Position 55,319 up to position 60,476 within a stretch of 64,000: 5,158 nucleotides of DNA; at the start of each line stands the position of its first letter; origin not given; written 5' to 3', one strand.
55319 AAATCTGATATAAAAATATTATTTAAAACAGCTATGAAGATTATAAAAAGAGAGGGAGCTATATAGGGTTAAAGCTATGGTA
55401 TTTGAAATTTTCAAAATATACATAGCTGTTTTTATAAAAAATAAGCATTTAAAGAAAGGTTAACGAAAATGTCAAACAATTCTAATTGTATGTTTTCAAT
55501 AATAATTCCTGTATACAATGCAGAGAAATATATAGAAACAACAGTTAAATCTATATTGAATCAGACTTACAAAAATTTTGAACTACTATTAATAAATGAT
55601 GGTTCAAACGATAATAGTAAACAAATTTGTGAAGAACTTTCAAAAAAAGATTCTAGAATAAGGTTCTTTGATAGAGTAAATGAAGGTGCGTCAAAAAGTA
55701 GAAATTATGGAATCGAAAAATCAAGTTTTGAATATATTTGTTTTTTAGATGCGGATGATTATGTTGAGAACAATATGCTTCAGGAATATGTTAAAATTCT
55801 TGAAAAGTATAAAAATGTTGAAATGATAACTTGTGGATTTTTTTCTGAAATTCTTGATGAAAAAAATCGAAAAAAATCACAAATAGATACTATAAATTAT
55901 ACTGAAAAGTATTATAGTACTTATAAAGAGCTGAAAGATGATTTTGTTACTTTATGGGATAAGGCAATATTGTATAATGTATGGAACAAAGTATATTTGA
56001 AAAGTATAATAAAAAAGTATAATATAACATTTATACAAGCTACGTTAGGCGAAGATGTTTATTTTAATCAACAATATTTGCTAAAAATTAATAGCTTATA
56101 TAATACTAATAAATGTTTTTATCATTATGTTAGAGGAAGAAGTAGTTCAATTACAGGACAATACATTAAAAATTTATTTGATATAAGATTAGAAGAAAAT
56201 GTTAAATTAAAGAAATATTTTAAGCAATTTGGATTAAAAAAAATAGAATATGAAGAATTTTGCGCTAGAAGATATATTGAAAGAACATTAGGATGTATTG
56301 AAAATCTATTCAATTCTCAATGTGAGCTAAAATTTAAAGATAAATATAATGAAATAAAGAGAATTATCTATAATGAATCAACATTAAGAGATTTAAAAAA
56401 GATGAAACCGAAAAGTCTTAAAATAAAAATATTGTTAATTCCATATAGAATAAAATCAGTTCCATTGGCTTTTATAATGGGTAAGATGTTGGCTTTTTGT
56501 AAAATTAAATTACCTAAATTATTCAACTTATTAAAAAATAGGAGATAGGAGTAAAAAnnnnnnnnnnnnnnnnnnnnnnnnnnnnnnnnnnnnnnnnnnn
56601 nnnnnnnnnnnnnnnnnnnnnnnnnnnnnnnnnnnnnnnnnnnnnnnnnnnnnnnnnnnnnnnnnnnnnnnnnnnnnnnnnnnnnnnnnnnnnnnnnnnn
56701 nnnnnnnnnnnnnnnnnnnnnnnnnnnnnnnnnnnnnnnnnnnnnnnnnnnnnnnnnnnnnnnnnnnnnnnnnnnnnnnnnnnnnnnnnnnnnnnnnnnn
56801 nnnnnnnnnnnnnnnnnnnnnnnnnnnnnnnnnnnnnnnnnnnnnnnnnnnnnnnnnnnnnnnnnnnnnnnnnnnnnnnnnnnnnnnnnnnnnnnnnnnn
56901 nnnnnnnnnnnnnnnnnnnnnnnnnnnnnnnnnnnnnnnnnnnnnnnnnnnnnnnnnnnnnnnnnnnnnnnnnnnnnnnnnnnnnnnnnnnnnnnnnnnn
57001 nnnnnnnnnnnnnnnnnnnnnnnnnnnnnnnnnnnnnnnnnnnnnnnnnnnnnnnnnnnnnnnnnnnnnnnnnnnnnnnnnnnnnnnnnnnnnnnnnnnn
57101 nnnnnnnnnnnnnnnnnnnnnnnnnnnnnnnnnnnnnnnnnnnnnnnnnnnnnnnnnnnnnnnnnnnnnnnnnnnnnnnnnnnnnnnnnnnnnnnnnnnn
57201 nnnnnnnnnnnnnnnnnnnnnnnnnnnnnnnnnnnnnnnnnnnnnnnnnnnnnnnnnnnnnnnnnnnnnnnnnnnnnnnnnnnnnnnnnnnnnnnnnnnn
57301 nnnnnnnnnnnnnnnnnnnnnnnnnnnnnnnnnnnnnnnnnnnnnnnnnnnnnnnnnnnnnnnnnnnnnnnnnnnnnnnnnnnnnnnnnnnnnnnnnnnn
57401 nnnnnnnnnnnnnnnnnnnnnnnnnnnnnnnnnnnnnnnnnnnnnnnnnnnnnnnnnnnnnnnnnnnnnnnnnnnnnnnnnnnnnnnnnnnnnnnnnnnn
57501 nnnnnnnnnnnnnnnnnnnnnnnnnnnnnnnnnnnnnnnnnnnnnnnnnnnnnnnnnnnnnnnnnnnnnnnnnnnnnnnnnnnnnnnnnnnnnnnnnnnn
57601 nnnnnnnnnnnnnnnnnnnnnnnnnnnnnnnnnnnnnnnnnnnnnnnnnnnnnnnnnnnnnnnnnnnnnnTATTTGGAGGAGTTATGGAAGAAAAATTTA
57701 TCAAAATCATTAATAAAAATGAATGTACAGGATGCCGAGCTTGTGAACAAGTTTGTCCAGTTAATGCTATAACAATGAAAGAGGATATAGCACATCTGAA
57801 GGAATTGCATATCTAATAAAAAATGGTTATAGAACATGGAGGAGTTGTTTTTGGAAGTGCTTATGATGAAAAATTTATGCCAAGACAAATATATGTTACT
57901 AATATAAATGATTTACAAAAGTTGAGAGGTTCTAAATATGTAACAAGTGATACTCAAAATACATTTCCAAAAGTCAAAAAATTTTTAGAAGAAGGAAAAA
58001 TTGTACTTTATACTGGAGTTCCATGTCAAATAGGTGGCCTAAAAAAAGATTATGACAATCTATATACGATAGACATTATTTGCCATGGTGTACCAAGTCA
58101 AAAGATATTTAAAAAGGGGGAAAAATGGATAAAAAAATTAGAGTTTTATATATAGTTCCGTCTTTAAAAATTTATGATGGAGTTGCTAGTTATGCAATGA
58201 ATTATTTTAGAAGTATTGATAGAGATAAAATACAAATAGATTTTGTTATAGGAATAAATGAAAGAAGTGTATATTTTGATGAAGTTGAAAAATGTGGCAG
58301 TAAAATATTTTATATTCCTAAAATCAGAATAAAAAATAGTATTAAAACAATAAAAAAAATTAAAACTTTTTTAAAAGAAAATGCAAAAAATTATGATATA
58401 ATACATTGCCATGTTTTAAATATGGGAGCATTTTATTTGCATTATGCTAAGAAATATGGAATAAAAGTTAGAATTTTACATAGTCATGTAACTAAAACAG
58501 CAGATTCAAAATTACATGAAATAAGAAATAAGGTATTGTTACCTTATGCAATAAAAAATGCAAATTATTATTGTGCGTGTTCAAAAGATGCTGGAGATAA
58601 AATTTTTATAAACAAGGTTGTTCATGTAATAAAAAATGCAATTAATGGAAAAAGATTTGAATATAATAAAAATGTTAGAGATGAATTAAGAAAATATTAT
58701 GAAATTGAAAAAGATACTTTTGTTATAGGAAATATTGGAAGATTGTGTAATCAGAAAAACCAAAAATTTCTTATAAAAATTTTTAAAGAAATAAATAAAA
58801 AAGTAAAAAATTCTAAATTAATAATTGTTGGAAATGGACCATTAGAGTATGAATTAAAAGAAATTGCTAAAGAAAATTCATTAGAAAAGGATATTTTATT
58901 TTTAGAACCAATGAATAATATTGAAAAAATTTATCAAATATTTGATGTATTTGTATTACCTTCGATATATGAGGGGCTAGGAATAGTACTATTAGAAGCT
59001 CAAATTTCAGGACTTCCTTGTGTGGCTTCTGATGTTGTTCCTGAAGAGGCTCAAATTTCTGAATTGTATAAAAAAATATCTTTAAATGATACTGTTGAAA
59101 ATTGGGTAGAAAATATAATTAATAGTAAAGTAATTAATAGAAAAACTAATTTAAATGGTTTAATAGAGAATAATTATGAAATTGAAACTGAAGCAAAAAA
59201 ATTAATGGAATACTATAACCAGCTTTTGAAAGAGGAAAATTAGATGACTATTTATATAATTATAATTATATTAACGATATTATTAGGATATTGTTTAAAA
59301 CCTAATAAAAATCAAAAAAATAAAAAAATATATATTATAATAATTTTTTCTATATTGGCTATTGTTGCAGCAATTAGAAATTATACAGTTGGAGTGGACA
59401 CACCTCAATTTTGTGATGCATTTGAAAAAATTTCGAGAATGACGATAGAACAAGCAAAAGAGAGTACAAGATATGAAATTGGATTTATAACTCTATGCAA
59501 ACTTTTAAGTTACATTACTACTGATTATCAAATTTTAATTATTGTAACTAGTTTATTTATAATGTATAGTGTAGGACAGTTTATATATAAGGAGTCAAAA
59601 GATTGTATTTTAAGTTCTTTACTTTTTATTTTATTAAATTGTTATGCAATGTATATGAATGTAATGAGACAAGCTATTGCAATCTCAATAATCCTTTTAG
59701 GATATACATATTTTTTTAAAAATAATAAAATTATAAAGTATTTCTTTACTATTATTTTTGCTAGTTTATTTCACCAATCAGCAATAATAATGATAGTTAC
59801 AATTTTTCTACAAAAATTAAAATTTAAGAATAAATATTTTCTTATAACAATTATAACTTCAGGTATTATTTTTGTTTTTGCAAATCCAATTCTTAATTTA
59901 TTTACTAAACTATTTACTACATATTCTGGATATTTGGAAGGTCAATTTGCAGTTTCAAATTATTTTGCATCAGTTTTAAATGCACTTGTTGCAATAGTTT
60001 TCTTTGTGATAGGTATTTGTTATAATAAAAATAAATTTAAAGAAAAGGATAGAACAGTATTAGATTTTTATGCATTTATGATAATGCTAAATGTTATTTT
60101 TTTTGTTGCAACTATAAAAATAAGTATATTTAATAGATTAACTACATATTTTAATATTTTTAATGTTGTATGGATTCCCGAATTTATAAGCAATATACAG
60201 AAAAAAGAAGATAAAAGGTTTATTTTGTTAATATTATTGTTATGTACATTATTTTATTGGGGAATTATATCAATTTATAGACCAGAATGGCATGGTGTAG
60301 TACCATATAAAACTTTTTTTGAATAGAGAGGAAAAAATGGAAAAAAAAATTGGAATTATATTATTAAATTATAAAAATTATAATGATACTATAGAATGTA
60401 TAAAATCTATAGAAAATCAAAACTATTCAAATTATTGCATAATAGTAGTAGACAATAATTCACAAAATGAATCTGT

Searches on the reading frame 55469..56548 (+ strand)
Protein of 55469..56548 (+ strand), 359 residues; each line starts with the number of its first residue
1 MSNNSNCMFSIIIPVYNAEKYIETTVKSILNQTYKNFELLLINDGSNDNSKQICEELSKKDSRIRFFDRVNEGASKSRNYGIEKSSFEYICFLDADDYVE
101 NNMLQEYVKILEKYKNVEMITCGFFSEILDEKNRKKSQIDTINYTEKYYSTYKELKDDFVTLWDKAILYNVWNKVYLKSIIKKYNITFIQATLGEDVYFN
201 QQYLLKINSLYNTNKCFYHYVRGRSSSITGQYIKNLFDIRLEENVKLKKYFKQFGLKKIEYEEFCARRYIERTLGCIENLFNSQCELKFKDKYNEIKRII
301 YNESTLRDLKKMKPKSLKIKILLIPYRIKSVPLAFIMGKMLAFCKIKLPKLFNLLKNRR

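Call 4: search_protein_families(library=pfam, proteins=[window:55469-56548:+], max_evalue=0.01)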
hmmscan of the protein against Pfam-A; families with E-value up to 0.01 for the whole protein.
window:55469-56548:+ (359 aa): 3 families
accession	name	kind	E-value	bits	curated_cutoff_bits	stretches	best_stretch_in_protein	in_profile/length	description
PF00535.33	Glycos_transf_2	-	4.5e-35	121.5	23.3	1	10-148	1-142/168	Glycosyl transferase family 2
PF10111.15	Glyco_tranf_2_2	-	5.8e-14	52.7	27.3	1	10-116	1-111/276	Glycosyltransferase like family 2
PF13641.12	Glyco_tranf_2_3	-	1.4e-13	51.8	27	1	9-126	3-125/230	Glycosyltransferase like family 2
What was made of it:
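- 55469..56548 (+): GT2 glycosyltransferase. PF00535 E 4.5e-35 (call 4).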

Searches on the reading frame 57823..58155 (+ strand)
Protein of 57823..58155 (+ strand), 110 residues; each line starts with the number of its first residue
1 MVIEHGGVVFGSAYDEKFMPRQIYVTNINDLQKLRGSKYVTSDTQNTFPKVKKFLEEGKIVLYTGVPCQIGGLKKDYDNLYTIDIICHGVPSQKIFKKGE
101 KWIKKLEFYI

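Call 4: search_protein_families(library=pfam, proteins=[window:57823-58155:+], max_evalue=0.01)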
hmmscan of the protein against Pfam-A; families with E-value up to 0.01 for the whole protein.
window:57823-58155:+ (110 aa): 2 families
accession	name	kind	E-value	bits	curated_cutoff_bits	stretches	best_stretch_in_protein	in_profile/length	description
PF04432.18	FrhB_FdhB_C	-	1.9e-05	25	23.3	1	61-100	4-51/150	Coenzyme F420 hydrogenase/dehydrogenase, beta subunit C terminus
PF04422.18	FrhB_FdhB_N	-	0.0012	19.4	22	1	6-44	36-73/78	Coenzyme F420 hydrogenase/dehydrogenase, beta subunit N-term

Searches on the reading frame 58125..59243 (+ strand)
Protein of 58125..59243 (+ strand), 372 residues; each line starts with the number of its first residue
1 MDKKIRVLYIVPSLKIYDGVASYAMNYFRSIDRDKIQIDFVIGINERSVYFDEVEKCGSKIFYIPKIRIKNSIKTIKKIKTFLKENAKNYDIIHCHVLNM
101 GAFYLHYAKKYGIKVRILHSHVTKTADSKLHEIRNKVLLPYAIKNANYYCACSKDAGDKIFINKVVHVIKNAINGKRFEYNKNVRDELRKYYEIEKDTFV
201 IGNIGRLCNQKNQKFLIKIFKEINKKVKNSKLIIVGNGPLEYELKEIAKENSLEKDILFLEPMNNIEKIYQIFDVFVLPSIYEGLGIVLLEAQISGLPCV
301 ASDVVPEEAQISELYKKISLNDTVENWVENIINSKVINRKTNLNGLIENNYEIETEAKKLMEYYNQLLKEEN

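Call 4: search_protein_families(library=pfam, proteins=[window:58125-59243:+], max_evalue=0.01)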
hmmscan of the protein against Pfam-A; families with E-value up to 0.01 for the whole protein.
window:58125-59243:+ (372 aa): 4 families
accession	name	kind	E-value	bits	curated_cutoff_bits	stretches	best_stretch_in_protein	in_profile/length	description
PF00534.26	Glycos_transf_1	-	2.2e-30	105.9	26.4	1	185-330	2-151/172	Glycosyl transferases group 1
PF13692.12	Glyco_trans_1_4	-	5.6e-27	95.2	27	1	199-307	2-113/142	Glycosyl transferases group 1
PF13439.12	Glyco_transf_4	-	2.4e-08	34.6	28.5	1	18-174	2-167/170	Glycosyltransferase Family 4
PF20706.3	GT4-conflict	-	0.0099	15.3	26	0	211-303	212-312/385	Family 4 Glycosyltransferase in conflict systems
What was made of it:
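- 58125..59243 (+): GT4 glycosyltransferase. PF00534 E 2.2e-30 (call 4).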

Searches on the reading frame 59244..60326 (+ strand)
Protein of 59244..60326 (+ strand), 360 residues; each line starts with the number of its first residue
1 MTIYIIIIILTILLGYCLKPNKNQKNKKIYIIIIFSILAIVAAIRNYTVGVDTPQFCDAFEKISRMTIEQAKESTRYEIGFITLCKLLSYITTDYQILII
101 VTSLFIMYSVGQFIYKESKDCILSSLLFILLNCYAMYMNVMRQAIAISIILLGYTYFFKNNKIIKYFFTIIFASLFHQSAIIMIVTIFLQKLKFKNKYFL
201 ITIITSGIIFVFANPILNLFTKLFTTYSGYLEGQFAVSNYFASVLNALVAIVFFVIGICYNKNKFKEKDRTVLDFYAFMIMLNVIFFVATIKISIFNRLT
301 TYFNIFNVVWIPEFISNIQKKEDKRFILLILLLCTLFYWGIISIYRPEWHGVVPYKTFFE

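Call 7: search_protein_families(library=pfam, proteins=[window:59244-60326:+], max_evalue=0.01)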
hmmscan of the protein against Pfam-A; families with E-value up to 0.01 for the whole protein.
window:59244-60326:+ (360 aa): 2 families
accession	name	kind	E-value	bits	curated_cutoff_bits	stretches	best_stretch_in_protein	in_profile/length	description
PF14897.12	EpsG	-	6.9e-56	190.2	30.1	1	28-357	1-326/326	EpsG family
PF14351.11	DUF4401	-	0.0046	16.8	30.4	1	122-337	13-232/307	Domain of unknown function (DUF4401)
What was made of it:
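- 59244..60326 (+): EpsG-family (Wzy-type) polymerase. PF14897 E 6.9e-56 (call 7).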

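Call 10: search_protein_families(library=ncbifam, proteins=[window:59244-60326:+], max_evalue=0.1)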
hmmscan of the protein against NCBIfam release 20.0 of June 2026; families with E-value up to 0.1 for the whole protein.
window:59244-60326:+ (360 aa): 0 families
